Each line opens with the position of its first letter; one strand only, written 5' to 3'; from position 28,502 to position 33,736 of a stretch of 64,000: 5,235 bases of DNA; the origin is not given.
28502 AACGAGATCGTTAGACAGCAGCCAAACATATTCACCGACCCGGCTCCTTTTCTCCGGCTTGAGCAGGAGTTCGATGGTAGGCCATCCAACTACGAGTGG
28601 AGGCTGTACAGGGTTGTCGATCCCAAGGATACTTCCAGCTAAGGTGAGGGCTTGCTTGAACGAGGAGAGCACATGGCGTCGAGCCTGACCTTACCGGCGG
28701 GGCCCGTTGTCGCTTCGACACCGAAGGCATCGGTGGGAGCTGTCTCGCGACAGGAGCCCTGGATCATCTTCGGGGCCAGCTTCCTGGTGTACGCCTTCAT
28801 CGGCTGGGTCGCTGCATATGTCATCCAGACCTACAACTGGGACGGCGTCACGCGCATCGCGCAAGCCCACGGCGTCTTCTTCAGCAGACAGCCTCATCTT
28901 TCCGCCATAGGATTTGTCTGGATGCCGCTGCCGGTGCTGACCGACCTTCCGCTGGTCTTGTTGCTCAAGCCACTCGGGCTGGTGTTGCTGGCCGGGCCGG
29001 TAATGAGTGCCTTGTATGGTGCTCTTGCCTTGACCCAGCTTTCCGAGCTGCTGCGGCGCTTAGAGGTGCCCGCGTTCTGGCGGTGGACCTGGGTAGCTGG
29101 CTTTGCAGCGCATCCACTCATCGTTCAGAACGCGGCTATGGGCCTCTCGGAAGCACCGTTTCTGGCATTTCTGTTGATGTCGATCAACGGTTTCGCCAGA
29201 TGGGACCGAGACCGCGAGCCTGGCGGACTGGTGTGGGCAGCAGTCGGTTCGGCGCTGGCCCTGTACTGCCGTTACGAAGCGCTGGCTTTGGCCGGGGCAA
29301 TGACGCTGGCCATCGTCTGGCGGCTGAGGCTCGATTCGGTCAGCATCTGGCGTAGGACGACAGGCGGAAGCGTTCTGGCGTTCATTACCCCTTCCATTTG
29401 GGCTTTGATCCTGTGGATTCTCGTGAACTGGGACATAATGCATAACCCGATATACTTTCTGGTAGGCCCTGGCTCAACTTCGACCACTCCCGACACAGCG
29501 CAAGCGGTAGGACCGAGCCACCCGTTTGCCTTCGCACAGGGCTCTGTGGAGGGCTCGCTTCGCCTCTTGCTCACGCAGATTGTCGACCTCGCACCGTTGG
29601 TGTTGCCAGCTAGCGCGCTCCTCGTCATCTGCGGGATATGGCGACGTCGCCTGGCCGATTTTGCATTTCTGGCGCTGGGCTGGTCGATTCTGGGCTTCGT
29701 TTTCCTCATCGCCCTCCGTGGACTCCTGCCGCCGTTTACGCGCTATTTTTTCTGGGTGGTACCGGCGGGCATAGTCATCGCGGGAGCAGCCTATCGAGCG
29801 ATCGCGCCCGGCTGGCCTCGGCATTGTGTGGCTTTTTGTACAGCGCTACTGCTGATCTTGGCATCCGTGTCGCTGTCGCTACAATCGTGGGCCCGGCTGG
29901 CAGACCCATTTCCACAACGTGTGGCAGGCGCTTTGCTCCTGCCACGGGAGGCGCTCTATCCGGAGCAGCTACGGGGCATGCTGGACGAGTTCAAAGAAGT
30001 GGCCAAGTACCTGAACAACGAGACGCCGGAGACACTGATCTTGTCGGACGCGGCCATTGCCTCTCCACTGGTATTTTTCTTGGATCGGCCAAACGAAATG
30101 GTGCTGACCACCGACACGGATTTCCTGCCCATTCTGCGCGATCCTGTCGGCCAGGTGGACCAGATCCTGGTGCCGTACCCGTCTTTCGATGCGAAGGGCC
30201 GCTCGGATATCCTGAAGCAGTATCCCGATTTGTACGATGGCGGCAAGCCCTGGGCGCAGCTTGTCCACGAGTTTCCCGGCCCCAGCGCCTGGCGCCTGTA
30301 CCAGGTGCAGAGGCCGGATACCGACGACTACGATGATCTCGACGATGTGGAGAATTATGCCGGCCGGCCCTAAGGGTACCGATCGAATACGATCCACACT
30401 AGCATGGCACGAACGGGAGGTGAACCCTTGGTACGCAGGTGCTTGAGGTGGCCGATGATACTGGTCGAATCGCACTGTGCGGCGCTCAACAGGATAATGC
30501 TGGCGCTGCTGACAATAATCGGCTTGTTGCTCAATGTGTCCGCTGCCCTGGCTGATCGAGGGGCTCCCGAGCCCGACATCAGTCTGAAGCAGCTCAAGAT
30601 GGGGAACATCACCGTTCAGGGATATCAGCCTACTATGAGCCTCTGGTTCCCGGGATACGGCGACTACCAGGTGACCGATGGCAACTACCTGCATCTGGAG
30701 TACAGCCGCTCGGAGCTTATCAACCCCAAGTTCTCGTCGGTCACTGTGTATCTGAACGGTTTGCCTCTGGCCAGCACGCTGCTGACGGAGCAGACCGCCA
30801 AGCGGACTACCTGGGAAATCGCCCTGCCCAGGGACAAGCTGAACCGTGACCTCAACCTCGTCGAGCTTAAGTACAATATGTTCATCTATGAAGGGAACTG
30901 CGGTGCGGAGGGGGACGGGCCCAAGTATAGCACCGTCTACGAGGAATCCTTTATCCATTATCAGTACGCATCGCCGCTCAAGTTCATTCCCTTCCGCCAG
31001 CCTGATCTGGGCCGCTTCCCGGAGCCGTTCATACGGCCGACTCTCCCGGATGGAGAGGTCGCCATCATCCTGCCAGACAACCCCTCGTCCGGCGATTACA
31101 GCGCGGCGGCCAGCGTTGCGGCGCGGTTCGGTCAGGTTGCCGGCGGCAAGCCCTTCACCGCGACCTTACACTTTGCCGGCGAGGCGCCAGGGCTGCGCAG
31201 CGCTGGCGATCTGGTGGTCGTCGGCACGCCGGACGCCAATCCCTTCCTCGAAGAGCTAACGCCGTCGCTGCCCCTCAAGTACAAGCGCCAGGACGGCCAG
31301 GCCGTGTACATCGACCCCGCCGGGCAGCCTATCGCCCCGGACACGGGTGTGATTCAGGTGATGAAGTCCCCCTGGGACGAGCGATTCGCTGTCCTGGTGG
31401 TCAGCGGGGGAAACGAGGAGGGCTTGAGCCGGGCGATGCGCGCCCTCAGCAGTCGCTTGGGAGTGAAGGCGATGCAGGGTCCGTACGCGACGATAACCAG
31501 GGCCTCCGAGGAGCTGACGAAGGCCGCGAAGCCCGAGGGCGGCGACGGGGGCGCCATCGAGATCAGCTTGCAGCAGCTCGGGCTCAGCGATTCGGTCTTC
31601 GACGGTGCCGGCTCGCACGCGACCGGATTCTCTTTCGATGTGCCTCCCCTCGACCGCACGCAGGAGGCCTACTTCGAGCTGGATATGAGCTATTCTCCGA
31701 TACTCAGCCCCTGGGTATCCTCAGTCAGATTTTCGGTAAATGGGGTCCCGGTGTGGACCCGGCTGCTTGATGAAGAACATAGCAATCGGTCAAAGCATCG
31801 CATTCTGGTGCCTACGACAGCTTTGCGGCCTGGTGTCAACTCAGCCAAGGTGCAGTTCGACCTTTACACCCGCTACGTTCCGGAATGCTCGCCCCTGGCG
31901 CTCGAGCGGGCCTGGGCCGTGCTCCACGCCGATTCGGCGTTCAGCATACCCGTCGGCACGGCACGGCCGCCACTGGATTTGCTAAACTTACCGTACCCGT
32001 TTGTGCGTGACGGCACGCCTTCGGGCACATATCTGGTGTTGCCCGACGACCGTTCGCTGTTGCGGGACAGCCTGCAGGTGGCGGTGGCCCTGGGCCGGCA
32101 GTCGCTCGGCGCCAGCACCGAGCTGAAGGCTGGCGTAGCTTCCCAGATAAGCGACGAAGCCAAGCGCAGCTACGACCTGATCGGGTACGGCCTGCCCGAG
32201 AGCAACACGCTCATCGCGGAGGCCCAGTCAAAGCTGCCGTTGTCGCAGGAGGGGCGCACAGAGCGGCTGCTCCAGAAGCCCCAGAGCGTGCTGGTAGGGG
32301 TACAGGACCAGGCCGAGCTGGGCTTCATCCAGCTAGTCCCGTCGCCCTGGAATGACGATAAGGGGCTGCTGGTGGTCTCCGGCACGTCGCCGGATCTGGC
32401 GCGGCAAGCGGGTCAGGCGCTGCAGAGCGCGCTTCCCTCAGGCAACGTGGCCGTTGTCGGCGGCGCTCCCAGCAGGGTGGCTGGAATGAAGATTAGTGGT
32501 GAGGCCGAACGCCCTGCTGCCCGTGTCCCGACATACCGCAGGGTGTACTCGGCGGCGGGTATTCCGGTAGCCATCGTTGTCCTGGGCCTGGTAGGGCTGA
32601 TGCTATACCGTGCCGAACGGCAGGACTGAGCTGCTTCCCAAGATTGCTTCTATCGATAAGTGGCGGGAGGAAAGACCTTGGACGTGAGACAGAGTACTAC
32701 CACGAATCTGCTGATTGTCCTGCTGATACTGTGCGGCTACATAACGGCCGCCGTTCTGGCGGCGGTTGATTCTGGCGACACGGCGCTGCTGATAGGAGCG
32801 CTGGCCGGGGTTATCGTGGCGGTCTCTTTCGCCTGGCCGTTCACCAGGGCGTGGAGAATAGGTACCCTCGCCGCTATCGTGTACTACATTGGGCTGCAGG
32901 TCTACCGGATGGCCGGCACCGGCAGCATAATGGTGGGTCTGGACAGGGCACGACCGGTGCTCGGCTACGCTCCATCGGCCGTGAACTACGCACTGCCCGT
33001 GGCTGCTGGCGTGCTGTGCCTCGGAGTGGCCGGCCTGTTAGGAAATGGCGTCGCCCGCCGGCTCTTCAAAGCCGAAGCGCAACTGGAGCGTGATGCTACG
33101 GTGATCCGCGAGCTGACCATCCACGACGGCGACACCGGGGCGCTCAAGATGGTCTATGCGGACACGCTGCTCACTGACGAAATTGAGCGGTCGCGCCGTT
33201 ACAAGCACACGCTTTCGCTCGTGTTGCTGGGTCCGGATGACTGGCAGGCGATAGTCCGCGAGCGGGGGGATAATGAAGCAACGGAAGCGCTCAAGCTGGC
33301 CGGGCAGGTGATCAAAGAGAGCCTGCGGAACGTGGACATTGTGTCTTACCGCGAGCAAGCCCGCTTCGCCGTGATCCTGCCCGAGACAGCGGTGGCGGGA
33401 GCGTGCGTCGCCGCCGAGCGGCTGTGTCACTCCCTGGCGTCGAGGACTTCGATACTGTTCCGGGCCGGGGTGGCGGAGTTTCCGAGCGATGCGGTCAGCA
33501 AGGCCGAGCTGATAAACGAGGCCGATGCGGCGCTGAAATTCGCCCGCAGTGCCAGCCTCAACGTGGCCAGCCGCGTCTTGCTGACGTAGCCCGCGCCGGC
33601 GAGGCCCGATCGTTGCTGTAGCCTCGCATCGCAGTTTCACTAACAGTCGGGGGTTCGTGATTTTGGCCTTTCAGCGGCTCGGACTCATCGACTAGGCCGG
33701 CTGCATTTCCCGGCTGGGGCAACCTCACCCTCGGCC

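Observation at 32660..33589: Membrane-anchored degenerate GGDEF domain (EQARF) with a canonically spaced RxxD I-site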

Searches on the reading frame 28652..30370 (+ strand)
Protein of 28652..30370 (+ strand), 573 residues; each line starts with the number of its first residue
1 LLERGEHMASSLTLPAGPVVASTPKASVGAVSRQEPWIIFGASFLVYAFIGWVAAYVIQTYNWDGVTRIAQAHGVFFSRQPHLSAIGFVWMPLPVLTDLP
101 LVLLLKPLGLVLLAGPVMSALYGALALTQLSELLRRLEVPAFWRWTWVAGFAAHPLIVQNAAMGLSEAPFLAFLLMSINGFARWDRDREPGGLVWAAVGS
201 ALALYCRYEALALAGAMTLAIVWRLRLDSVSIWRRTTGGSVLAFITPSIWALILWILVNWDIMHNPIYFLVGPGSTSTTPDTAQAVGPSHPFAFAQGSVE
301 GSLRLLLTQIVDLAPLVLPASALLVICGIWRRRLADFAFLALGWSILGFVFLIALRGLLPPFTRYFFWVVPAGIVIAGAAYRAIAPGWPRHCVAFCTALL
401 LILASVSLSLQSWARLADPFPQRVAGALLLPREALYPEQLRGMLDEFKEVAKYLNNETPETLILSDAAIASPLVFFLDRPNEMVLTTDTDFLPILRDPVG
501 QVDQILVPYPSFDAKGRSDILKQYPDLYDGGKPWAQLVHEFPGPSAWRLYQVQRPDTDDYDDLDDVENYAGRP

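Call 6: search_protein_families(library=pfam, proteins=[window:28652-30370:+], max_evalue=0.001)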
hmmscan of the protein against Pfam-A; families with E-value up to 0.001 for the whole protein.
window:28652-30370:+ (573 aa): 0 families

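Call 36: search_protein_families(library=pfam, proteins=[window:28652-30370:+], max_evalue=1)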
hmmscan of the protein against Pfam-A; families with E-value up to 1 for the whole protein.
window:28652-30370:+ (573 aa): 0 families
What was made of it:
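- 26939..30373 (+): Two paralogous membrane proteins of about 570 aa (26939-28642 and 28652-30373). They are GT-C/PMT_2-like in the orthologues. No Pfam hit in the window copies (calls 6, 36).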

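Call 47: search_protein_families(library=ncbifam, proteins=[window:28652-30370:+], max_evalue=0.1)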
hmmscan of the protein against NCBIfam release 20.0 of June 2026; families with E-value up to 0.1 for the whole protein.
window:28652-30370:+ (573 aa): 1 family
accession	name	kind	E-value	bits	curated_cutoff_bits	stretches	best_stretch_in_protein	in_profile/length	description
NF047440.1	LA3751_2_3_fam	subfamily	0.00012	21.1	200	1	116-411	102-384/460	LA_3751/LA_3752 family putative glycosyltransferase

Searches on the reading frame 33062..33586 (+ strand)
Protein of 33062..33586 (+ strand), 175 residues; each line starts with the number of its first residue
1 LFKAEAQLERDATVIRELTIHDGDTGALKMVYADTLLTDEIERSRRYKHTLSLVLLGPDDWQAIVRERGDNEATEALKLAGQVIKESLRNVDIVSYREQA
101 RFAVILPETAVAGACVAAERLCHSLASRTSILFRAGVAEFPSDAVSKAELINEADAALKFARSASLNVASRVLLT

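Call 49: predict_structure(alignment_id=A3)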
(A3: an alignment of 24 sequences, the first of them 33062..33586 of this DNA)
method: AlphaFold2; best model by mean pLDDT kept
length: 175 residues; sequences in the alignment: 24
mean_pLDDT: 94.0   pTM: 0.86
mean pLDDT of the five models: 94.0, 93.8, 93.5, 93.2, 91.7
residues with pLDDT >= 90: 149; 70-90: 23; 50-70: 3; < 50: 0
segments of 3 or more residues with pLDDT < 50: none
pLDDT, mean of each block of 10 residues (from residue 1): 86 85 92 96 97 96 95 95 96 95 98 97 96 97 96 97 95 69
secondary structure, 60 per line:
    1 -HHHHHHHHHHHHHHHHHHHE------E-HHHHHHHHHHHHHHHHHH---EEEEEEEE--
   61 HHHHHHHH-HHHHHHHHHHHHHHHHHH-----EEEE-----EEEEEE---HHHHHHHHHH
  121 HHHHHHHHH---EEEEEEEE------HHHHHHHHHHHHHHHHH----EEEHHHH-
elements in order: H2-20 H30-47 E51-58 H61-68 H70-87 E93-96 E102-107 H111-129 E133-140 H147-163 E168-170 H171-174
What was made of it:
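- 33053..33121 (+): Juxtamembrane stalk helix (aa 132-154) that continues from TM4. It carries the family motif I-x-E-L-T (aa 149-153). AF2 helix H2-20 of the soluble-domain model (call 49).
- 33122..33553 (+): GGDEF-fold domain (aa 155-298), catalytically degenerate. AF2 pLDDT 94 (call 49).
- On GGDEF domain superfamily (Pfam PF00990): AF2 model with pLDDT 94 (call 49).
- Tried and rejected: The soluble domain with 24 sequences gave pLDDT 94 (call 49).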

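Call 52: fold_search(model_id=the predicted structure, library=pdb)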
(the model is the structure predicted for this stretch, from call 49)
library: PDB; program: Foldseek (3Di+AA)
matches with E <= 10: 1217; with E <= 0.001: 102
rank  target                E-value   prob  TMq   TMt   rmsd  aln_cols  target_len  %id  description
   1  3i5a                  2.4e-13  1.00  0.87  0.49   2.5       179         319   28  Crystal structure of full-length WpsR from Pseudomonas syringae (released 2009-08-18)
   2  6d9m                  4.0e-13  1.00  0.81  0.44   1.5       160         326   30  T4-Lysozyme fusion to Geobacter GGDEF (released 2019-04-10)
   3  3i5c_A                6.0e-13  1.00  0.81  0.73   4.7       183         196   26  Crystal structure of a fusion protein containing the leucine zipper of GCN4 and the GGDEF domain of WspR from Pseudomo (released 2009-08-18)
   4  5llw_B                7.3e-13  1.00  0.89  0.24   1.6       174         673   23  Bacteriophytochrome activated diguanylyl cyclase from Idiomarina species A28L (released 2017-03-15)
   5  3bre_A                9.5e-13  1.00  0.89  0.49   2.3       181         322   26  Crystal Structure of P.aeruginosa PA3702 (released 2008-04-01)
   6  3bre_B                9.5e-13  1.00  0.85  0.47   2.9       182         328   26  Crystal Structure of P.aeruginosa PA3702 (released 2008-04-01)
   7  5llw_A                1.2e-12  1.00  0.84  0.23   2.9       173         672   23  Bacteriophytochrome activated diguanylyl cyclase from Idiomarina species A28L (released 2017-03-15)
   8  3i5c_B                1.6e-12  1.00  0.81  0.72   5.3       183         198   26  Crystal structure of a fusion protein containing the leucine zipper of GCN4 and the GGDEF domain of WspR from Pseudomo (released 2009-08-18)
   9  6et7_B                1.7e-12  1.00  0.89  0.25   1.7       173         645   23  Activated heterodimer of the bacteriophytochrome regulated diguanylyl cyclase variant - S505V A526V - from Idiomarina  (released 2018-06-13)
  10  5euh_A                1.7e-12  1.00  0.80  0.85   2.0       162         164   26  Crystal structure of the c-di-GMP-bound GGDEF domain of P. fluorescens GcbC (released 2015-12-30)
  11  7a7e_A                1.8e-12  1.00  0.78  0.79   3.7       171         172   22  Structure of a delta-N mutant - E232start - of PA1120 (TpbB or YfiN) from Pseudomonas aeruginosa (PAO1) comprising onl (released 2021-07-07)
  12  5llx_B                1.9e-12  1.00  0.89  0.25   1.7       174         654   23  Bacteriophytochrome activated diguanylyl cyclase from Idiomarina species A28L with GTP bound (released 2017-03-15)
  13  5llx_A                1.9e-12  1.00  0.87  0.24   1.9       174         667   23  Bacteriophytochrome activated diguanylyl cyclase from Idiomarina species A28L with GTP bound (released 2017-03-15)
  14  6zxb_A                2.1e-12  1.00  0.86  0.53   2.6       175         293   25  Diguanylate cyclase DgcR (I-site mutant) in native state (released 2021-03-31)
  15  4urs_A                2.2e-12  1.00  0.79  0.85   2.6       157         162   22  Crystal Structure of GGDEF domain from T.maritima (released 2014-10-08)
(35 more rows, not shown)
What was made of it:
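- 33053..33121 (+): The fold matches include the stalk helices of WspR and the phytochrome-DGC (call 52).
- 33122..33553 (+): Foldseek TM-score 0.8-0.89 to WspR, PleD and GcbC (call 52).
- On GGDEF domain superfamily (Pfam PF00990): Foldseek E=1e-13 to 1e-10 and TM-score 0.76-0.89 to WspR, PleD, GcbC and DgcR (call 52).
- The fold is that of a cyclase (call 52).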
